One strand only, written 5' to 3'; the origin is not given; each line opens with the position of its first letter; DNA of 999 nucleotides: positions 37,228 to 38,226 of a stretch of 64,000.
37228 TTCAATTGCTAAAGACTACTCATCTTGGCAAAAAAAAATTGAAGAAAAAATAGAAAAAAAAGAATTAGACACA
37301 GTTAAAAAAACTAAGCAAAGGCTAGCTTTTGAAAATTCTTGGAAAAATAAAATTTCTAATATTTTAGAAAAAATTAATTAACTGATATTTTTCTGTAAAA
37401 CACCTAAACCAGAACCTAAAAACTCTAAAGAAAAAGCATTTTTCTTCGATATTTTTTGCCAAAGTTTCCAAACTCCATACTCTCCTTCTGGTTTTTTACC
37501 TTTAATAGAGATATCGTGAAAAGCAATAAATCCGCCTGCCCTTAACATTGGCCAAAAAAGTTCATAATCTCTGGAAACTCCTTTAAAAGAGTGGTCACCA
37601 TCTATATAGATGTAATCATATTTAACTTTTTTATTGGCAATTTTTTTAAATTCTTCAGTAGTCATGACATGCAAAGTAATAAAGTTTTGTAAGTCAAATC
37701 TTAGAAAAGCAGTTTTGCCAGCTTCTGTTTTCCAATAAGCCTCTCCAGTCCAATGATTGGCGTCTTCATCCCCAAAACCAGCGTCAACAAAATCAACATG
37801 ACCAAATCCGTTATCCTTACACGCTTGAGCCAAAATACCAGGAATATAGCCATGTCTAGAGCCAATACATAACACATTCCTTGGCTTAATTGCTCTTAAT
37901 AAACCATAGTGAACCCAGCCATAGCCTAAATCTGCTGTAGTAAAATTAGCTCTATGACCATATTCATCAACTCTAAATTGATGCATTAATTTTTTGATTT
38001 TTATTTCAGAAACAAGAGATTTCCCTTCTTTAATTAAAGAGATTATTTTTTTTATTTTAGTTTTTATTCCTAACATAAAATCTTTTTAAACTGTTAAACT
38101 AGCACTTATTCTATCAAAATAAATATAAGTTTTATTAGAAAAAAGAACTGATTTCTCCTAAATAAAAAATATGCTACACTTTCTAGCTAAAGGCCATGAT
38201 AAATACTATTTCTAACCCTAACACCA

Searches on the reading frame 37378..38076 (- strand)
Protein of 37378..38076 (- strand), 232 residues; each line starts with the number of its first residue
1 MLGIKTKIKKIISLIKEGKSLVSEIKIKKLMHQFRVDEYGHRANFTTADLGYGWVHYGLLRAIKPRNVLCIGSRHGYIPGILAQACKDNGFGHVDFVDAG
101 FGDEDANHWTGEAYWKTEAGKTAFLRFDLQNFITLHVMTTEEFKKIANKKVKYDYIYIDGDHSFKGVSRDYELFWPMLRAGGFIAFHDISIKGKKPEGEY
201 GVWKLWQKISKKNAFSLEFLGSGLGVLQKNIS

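Call 13: search_protein_families(library=pfam, proteins=[window:37378-38076:-], max_evalue=0.01)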
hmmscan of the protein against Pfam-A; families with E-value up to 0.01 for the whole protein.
window:37378-38076:- (232 aa): 1 family
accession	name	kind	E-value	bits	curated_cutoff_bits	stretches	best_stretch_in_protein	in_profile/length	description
PF13578.12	Methyltransf_24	-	5.2e-18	66.3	26.3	1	71-189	3-105/105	Methyltransferase domain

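Call 43: search_protein_families(library=ncbifam, proteins=[window:37378-38076:-], max_evalue=0.01)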
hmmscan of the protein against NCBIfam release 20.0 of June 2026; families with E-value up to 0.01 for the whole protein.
window:37378-38076:- (232 aa): 0 families
